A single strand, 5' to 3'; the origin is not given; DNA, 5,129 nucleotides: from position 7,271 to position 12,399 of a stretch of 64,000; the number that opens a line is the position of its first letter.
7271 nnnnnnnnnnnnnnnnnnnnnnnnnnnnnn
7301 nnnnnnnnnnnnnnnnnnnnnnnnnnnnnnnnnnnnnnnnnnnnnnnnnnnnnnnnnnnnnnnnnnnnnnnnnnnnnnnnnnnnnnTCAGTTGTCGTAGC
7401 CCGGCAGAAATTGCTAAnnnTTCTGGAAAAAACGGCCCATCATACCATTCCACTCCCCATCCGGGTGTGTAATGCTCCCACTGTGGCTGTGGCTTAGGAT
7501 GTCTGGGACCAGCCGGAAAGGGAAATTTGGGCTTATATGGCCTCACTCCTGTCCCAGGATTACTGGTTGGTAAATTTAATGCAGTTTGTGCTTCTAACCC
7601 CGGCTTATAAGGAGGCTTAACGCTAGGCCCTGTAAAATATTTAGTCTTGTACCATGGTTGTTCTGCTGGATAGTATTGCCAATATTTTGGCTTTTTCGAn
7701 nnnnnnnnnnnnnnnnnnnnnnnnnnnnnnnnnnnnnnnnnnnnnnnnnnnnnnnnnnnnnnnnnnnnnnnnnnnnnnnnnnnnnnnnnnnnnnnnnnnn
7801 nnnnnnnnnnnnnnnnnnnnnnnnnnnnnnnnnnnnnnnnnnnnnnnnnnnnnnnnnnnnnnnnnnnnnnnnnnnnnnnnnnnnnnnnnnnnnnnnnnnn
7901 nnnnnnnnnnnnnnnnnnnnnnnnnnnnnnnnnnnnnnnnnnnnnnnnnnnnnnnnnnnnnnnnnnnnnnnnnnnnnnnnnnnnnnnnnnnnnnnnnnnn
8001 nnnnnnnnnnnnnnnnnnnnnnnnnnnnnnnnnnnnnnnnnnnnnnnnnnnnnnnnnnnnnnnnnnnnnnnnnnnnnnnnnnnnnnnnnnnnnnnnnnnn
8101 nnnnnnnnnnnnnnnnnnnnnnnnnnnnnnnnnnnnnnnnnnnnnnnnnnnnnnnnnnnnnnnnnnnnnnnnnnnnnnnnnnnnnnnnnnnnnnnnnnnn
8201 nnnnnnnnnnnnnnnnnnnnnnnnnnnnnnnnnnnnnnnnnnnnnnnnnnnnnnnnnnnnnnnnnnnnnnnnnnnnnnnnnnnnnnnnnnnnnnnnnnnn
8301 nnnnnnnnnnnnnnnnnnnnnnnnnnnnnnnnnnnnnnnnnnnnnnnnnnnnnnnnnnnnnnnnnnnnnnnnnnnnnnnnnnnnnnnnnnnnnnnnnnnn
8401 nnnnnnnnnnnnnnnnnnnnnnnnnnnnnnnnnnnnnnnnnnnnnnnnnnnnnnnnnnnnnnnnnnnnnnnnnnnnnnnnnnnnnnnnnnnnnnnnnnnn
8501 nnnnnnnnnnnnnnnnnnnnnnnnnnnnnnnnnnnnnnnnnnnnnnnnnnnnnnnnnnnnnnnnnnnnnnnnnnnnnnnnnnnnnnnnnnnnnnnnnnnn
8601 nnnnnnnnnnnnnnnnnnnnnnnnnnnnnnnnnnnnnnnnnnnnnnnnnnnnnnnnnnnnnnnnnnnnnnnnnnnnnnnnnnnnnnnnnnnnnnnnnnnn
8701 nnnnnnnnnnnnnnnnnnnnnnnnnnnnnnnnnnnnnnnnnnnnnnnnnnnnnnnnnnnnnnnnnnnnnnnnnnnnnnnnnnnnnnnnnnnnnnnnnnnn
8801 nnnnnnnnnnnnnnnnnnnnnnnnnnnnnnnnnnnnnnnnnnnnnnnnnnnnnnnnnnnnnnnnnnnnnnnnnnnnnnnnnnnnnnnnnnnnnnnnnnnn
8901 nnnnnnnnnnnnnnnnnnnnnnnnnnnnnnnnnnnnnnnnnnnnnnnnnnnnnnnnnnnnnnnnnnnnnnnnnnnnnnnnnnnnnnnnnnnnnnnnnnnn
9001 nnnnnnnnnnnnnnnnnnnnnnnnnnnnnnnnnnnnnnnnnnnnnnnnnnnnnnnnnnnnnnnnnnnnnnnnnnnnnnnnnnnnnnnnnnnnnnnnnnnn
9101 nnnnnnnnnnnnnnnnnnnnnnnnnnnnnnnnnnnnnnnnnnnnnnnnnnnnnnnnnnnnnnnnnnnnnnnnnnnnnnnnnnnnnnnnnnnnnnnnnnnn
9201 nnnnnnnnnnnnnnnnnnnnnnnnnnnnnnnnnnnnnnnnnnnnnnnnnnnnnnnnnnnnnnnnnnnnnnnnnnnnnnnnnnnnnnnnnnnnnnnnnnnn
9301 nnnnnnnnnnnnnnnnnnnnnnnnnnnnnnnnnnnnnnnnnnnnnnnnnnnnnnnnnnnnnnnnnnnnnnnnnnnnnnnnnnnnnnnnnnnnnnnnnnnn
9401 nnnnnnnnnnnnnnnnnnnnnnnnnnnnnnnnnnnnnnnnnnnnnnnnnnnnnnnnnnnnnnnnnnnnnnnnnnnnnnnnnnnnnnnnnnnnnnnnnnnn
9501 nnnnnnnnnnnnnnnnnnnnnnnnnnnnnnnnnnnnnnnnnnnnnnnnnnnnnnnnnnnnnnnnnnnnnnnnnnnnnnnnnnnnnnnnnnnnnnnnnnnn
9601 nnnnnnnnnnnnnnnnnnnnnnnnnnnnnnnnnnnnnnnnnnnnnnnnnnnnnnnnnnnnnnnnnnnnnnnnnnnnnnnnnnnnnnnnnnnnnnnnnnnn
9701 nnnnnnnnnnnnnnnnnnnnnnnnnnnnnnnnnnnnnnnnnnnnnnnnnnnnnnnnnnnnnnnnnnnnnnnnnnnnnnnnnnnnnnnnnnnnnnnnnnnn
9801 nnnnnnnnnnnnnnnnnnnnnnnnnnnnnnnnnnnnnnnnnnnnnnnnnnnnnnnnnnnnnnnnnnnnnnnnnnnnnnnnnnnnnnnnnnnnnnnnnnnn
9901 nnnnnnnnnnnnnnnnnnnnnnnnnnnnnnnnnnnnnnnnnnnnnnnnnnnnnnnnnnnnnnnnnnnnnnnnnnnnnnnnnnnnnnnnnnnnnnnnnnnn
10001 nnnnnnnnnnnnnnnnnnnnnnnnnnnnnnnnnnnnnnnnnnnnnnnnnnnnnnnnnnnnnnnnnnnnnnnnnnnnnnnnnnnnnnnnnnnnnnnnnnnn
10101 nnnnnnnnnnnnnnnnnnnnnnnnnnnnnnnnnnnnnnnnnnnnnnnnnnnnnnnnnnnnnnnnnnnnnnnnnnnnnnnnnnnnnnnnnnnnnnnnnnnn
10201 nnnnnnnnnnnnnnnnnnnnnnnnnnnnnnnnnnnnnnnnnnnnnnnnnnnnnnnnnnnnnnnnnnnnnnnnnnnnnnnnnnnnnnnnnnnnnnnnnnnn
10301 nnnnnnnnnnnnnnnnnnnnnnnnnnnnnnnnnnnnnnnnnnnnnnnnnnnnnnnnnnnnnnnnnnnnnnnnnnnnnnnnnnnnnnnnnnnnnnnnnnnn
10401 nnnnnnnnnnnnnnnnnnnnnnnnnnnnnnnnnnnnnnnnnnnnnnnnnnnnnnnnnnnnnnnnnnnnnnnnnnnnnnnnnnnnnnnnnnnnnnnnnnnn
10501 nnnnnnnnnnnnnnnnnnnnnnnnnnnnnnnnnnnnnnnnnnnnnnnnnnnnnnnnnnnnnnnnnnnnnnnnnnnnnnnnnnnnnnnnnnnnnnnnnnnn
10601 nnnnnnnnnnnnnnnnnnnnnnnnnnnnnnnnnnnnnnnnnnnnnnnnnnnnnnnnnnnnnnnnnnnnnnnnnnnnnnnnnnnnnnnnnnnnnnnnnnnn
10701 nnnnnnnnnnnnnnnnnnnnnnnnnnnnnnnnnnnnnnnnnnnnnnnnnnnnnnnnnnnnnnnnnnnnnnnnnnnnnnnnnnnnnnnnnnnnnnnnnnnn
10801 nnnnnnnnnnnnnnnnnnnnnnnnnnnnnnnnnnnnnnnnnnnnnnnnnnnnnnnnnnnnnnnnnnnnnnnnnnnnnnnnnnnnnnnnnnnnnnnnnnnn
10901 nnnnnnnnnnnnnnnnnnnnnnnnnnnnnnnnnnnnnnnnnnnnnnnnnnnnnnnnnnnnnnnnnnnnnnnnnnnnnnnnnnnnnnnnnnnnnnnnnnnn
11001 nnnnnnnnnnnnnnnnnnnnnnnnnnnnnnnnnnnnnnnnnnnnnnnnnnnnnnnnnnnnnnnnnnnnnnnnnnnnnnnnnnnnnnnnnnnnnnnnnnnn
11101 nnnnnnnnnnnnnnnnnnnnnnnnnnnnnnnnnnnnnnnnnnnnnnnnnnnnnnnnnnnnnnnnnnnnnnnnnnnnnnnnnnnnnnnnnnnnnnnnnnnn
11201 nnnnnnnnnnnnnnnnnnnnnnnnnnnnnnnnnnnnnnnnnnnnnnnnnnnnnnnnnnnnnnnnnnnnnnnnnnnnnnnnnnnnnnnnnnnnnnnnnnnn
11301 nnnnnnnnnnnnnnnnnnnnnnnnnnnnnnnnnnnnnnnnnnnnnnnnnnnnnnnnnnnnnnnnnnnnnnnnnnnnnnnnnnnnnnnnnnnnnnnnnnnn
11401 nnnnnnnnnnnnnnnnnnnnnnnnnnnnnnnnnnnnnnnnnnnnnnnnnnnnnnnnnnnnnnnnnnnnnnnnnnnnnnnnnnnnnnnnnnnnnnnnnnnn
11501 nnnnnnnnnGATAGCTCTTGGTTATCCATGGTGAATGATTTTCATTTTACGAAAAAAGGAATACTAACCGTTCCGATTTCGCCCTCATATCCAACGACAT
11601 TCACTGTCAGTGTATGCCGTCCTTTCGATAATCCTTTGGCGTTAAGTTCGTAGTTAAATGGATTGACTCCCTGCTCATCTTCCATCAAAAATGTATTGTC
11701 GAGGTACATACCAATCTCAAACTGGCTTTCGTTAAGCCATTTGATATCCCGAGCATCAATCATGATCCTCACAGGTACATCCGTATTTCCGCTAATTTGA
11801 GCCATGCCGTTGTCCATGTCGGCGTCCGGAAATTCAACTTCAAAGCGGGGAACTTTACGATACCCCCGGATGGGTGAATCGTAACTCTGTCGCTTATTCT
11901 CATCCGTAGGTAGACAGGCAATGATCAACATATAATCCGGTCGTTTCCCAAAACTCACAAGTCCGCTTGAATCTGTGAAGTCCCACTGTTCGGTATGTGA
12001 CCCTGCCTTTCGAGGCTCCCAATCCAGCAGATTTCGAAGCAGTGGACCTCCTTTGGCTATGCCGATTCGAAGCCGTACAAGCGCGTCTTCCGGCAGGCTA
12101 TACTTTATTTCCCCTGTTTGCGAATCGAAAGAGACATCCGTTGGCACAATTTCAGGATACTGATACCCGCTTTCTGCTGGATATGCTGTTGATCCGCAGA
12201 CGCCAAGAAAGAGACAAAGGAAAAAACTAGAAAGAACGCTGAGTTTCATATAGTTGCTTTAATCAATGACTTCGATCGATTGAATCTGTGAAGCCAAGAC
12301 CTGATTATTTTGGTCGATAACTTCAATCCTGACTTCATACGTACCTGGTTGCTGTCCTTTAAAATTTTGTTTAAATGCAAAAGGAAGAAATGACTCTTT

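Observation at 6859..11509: Sec-signal RHS toxin with an atypical C-terminal tip and a tandemly duplicated Cys-motif immunity candidate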

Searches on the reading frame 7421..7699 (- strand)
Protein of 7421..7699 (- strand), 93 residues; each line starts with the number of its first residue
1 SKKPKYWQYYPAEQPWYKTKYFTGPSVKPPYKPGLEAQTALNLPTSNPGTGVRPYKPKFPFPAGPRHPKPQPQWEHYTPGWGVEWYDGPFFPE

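Call 53: search_protein_families(library=pfam, alignment_id=A6, max_evalue=10)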
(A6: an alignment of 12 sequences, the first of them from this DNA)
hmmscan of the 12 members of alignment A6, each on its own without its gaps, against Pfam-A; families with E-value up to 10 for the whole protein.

A. member 1, seq(93 aa): 0 families

B. families by the number of members that match (of 12 scanned): 1 family
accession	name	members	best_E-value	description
PF09049.15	SNN_transmemb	1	0.23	Stannin transmembrane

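Call 54: search_solved_structures(query=A6, max_evalue=10)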
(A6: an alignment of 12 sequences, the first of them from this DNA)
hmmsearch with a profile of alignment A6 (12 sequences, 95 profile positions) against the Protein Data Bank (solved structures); distinct sequences matched with E-value up to 10: 0.

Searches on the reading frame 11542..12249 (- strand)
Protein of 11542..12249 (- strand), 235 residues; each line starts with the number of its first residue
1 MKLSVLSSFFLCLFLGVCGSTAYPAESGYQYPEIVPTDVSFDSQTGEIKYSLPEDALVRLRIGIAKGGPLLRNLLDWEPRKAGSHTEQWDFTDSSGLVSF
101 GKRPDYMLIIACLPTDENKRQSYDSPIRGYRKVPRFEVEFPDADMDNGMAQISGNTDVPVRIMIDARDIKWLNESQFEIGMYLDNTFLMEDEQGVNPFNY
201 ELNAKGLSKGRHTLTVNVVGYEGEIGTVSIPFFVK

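Call 3: search_protein_families(library=pfam, proteins=[window:11542-12249:-], max_evalue=0.1)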
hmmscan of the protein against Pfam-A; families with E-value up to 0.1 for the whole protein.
window:11542-12249:- (235 aa): 3 families
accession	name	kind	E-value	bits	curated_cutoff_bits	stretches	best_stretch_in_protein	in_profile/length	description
PF13860.13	FlgD_ig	-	0.027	14.9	27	0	43-97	9-62/79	FlgD Ig-like domain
PF18957.6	RibLong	-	0.03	15.6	27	1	21-56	30-65/93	Long Rib domain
PF17957.7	Big_7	-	0.047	14.8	24.1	0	181-216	37-70/70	Bacterial Ig domain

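Call 6: search_protein_families(library=ncbifam, proteins=[window:11542-12249:-], max_evalue=0.1)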
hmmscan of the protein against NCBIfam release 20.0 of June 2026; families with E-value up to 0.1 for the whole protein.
window:11542-12249:- (235 aa): 0 families

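Call 17: search_protein_families(library=padloc, proteins=[window:11542-12249:-], max_evalue=1)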
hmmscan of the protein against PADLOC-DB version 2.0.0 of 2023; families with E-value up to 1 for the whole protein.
window:11542-12249:- (235 aa): 0 families
